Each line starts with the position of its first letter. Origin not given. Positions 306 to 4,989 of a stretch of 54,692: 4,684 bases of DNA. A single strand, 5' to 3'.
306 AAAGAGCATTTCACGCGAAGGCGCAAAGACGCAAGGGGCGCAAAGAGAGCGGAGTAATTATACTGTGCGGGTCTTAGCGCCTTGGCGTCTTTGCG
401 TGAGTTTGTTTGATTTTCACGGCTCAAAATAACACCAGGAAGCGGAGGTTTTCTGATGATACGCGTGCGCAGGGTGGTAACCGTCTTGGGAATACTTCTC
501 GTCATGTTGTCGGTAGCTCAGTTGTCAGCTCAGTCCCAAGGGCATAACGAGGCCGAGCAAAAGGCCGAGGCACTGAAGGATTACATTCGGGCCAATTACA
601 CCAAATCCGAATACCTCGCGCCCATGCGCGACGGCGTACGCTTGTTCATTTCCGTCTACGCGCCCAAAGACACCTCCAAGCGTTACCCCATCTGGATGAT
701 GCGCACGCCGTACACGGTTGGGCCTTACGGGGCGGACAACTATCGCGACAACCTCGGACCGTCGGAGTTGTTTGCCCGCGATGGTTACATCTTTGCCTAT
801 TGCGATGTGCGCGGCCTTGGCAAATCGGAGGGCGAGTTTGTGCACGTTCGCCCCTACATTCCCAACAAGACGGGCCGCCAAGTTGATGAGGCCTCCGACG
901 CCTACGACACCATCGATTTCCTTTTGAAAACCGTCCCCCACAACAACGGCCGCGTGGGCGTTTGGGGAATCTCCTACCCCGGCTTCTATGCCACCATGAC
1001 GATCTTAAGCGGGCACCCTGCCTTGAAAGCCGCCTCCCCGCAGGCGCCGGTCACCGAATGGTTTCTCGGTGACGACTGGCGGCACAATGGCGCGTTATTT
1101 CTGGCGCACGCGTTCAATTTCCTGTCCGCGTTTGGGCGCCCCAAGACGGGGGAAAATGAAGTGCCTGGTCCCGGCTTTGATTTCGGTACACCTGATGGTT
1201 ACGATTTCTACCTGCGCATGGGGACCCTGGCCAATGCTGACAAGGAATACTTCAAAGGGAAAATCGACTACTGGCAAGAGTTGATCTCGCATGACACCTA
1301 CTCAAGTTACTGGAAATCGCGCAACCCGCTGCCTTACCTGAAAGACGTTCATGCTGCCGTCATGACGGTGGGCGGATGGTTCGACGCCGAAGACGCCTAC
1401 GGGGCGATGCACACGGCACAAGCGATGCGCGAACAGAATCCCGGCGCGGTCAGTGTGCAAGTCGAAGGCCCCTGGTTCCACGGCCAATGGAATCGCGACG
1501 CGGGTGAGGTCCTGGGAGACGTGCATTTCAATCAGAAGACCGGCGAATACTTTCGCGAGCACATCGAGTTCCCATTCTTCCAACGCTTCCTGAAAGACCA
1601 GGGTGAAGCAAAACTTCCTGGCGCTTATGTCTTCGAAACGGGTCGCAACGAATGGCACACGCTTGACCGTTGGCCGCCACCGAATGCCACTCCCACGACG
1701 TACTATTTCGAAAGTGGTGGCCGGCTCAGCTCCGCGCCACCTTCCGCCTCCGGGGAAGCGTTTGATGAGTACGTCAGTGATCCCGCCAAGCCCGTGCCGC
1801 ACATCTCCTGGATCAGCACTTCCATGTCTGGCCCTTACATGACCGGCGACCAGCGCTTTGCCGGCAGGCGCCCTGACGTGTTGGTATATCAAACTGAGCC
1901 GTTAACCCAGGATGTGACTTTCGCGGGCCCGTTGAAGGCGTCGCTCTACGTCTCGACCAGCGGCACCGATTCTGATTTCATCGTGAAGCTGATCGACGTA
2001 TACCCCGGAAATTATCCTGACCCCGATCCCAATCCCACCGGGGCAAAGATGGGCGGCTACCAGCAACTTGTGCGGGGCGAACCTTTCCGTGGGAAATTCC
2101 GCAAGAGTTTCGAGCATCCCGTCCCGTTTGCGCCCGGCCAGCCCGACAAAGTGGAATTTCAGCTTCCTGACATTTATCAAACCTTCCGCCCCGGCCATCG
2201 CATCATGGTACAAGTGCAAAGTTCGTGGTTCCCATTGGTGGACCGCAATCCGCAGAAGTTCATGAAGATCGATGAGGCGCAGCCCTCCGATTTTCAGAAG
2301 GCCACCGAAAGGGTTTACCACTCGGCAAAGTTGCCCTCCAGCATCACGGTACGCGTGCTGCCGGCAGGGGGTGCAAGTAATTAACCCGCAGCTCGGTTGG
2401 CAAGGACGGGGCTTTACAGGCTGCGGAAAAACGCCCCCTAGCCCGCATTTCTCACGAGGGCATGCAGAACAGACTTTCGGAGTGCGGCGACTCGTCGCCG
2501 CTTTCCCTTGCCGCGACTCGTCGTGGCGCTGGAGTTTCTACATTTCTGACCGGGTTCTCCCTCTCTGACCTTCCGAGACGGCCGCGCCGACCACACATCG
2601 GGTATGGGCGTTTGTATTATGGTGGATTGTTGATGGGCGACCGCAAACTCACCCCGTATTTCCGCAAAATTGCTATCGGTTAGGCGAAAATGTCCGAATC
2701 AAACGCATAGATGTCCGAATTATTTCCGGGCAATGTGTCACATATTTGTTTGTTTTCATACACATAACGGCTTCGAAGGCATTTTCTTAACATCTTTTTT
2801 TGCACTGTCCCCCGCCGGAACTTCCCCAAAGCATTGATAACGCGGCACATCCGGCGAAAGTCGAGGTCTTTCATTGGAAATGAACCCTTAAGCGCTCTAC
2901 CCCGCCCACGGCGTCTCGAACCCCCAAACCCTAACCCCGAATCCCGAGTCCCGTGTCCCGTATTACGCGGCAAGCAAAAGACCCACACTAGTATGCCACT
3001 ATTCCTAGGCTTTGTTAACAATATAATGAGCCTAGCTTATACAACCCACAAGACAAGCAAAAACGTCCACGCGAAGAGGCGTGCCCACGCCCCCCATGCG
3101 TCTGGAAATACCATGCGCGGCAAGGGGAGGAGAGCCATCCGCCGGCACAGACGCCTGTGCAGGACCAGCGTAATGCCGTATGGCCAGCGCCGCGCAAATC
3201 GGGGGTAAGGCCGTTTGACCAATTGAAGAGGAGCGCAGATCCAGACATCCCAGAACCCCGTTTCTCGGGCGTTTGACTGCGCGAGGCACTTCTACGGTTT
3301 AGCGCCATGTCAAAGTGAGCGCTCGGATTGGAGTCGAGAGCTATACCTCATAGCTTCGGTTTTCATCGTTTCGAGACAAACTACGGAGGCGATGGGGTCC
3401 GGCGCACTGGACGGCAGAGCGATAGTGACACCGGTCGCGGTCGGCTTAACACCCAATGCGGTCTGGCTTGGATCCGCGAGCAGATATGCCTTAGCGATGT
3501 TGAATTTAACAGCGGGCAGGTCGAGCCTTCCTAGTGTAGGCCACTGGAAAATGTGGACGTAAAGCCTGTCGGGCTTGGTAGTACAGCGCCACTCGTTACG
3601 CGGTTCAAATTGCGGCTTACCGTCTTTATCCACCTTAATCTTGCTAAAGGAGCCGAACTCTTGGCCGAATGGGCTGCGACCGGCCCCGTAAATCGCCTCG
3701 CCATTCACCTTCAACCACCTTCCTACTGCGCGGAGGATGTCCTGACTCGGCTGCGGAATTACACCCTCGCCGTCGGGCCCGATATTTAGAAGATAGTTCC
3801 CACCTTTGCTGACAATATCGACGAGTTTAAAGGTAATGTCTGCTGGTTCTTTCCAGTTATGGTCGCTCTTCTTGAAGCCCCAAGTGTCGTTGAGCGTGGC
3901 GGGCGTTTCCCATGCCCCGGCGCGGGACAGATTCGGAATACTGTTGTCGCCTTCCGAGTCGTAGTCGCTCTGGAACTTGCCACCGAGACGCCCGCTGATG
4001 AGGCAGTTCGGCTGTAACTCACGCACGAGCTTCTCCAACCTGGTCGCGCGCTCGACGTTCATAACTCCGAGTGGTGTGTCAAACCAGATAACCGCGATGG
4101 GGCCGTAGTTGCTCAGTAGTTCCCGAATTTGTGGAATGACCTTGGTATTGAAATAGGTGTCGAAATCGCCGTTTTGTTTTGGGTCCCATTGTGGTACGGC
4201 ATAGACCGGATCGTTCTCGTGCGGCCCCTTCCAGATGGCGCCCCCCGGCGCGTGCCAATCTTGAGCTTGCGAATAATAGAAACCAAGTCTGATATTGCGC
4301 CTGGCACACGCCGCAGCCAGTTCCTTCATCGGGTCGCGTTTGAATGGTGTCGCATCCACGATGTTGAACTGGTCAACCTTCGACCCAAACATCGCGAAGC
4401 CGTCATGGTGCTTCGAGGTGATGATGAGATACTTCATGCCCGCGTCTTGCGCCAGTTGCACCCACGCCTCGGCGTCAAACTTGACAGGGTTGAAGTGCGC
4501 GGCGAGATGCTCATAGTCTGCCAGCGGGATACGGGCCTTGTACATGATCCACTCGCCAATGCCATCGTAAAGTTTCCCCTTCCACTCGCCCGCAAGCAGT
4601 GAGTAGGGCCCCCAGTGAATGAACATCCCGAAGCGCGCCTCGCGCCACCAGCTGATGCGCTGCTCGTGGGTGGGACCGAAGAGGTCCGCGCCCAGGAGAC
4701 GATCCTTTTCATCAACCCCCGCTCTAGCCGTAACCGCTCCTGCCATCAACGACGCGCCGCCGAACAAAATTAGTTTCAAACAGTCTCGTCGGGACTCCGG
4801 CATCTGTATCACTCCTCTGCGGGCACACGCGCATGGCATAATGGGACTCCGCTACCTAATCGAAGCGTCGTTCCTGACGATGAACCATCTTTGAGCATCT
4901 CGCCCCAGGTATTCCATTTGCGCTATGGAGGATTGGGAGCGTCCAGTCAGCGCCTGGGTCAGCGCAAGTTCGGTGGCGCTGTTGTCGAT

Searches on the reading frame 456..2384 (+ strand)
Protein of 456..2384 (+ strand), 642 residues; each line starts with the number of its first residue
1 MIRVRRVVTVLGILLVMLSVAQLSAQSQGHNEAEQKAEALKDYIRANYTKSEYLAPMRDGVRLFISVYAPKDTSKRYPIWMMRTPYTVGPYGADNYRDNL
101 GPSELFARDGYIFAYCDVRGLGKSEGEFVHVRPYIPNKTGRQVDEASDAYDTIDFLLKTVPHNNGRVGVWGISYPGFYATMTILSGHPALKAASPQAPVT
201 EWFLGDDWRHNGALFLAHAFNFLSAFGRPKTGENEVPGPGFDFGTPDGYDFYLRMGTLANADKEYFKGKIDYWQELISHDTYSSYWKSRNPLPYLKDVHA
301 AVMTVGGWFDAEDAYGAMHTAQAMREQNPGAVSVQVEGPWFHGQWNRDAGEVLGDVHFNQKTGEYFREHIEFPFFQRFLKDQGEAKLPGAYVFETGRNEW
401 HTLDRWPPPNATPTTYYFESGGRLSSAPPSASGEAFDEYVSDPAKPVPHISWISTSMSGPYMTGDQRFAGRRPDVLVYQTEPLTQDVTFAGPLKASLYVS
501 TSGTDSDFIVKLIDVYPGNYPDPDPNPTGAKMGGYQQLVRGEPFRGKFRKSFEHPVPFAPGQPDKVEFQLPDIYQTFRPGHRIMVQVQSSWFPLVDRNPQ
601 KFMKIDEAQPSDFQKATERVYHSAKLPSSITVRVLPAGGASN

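Call 6: search_protein_families(library=pfam, proteins=[window:456-2384:+], max_evalue=0.001)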
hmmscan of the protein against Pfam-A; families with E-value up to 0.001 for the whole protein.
window:456-2384:+ (642 aa): 3 families
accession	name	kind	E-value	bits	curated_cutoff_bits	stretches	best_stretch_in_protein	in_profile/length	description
PF02129.25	Peptidase_S15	-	2.6e-46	158.9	23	1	59-344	1-262/262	X-Pro dipeptidyl-peptidase (S15 family)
PF08530.16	PepX_C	-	1.3e-30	107.4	22.5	1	392-630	11-216/217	X-Pro dipeptidyl-peptidase C-terminal non-catalytic domain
PF00326.27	Peptidase_S9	-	1.2e-07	31.9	22.6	1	105-204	9-103/213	Prolyl oligopeptidase family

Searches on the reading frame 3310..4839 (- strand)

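Call 6: search_protein_families(library=pfam, proteins=[window:3310-4839:-], max_evalue=0.001)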
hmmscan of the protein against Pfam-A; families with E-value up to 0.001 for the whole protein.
window:3310-4839:- (509 aa): 1 family
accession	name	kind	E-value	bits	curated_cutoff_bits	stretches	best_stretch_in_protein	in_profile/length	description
PF01120.23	Alpha_L_fucos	-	4.3e-85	286.6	25.2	1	62-381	27-345/345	Alpha-L-fucosidase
